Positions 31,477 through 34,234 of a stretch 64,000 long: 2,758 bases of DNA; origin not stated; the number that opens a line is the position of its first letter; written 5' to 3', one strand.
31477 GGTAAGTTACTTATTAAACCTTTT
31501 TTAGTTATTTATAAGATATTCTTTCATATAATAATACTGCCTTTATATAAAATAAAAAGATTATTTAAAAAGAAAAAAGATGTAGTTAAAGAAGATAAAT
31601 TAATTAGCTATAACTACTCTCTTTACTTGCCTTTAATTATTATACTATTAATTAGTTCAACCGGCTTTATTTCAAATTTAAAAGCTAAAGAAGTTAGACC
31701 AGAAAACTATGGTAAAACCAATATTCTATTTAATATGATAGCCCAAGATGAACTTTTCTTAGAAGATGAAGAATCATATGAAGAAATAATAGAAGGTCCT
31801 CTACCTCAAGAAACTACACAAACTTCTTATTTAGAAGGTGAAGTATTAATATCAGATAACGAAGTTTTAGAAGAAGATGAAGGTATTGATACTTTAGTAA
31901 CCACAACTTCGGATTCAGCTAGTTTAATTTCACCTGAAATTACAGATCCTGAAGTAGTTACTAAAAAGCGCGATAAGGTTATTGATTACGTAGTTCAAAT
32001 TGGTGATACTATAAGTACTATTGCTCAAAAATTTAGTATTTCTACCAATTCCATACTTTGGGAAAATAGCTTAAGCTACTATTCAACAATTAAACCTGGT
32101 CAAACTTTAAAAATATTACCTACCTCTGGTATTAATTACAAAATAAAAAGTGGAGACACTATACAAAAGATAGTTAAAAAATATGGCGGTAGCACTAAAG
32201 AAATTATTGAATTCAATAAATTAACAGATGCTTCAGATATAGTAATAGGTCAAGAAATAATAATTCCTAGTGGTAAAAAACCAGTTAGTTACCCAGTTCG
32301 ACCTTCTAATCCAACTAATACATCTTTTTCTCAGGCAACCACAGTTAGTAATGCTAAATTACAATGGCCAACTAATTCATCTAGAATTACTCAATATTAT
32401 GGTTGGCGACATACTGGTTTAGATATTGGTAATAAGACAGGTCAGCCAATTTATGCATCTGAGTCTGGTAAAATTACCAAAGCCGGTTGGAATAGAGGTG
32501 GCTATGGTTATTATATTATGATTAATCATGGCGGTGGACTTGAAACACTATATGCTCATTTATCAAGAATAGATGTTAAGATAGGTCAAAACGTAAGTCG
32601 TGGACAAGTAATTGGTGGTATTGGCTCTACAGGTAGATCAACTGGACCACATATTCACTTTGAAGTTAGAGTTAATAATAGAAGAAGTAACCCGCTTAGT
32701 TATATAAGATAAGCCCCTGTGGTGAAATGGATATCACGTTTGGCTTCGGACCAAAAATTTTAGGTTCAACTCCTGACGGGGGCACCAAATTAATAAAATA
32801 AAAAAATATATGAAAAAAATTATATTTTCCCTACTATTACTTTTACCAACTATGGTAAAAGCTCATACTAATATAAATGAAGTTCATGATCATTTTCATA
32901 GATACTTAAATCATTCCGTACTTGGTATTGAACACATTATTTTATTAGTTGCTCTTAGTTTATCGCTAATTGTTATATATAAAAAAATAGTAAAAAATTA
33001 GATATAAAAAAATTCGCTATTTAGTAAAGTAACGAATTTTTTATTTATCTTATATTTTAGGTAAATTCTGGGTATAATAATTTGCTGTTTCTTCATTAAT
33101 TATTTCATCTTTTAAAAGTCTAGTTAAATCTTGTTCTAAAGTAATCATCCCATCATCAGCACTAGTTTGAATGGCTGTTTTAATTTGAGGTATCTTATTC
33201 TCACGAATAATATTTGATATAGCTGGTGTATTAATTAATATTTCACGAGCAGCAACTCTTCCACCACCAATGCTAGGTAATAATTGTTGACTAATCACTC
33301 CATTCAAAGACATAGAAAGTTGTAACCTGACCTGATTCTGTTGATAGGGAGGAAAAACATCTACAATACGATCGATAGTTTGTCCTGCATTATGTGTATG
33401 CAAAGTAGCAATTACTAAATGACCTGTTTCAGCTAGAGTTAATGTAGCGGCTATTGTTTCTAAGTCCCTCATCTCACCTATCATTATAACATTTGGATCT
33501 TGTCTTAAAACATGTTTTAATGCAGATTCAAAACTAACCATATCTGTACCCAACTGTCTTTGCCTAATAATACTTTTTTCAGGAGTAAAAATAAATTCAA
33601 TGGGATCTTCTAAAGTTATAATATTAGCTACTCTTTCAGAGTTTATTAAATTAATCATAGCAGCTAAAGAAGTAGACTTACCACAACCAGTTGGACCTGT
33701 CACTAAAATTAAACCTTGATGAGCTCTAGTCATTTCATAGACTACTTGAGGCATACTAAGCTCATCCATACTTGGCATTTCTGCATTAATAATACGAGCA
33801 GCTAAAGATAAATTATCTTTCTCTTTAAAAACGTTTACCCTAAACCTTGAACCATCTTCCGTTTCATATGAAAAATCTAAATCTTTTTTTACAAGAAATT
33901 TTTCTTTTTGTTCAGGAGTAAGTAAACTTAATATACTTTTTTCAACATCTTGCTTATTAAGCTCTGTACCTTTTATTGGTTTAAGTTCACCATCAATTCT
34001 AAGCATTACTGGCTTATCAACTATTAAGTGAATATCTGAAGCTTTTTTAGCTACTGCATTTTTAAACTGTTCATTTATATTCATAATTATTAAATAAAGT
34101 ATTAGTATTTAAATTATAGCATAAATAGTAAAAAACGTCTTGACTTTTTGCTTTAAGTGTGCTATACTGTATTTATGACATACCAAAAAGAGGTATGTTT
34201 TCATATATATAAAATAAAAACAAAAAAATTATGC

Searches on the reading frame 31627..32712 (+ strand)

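Call 18: search_protein_families(library=pfam, proteins=[window:31627-32712:+], max_evalue=0.001)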
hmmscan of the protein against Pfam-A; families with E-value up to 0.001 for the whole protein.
window:31627-32712:+ (361 aa): 5 families
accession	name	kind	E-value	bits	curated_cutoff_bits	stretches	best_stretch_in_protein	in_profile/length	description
PF01551.29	Peptidase_M23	-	9.9e-35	119.1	28.7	1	262-356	3-96/96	Peptidase family M23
PF01476.26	LysM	-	3.6e-21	75.3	20.9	2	171-214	1-43/43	LysM domain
PF23473.1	LysM3_LYK4_5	-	6.6e-13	49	29.3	1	121-157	5-40/48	LYK4/5 LysM3 domain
PF23446.1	LysM1_NFP_LYK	-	5.3e-05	24.4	36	0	128-163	17-53/60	NFP/LYK LysM1 domain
PF23462.1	LysM3_NFP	-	0.00015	22.7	28.1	0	119-148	3-32/48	NFP LysM3 domain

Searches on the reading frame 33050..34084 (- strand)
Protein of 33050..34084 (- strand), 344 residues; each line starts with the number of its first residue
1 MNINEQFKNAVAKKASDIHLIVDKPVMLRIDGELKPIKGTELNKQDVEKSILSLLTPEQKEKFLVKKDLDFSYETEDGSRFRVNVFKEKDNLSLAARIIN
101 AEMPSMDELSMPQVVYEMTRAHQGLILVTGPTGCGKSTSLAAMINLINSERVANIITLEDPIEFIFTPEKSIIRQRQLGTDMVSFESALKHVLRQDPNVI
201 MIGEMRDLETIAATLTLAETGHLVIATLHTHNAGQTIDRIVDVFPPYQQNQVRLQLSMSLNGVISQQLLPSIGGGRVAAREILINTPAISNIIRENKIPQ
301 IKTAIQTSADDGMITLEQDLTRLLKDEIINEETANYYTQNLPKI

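Call 18: search_protein_families(library=pfam, proteins=[window:33050-34084:-], max_evalue=0.001)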
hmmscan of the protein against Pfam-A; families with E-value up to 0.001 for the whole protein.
window:33050-34084:- (344 aa): 4 families
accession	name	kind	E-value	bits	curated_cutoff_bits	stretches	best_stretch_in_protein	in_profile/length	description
PF00437.27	T2SSE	-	3.6e-44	151.4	24.9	1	3-270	12-279/370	Type II/IV secretion system protein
PF13401.12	AAA_22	-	4.6e-05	24.2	27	1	121-156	3-33/130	AAA domain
PF13555.12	AAA_29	-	0.00016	21.8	27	1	121-150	20-49/61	P-loop containing region of AAA domain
PF03215.21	Rad17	-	0.00067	20.1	23.8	0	120-143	42-65/186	Rad17 P-loop domain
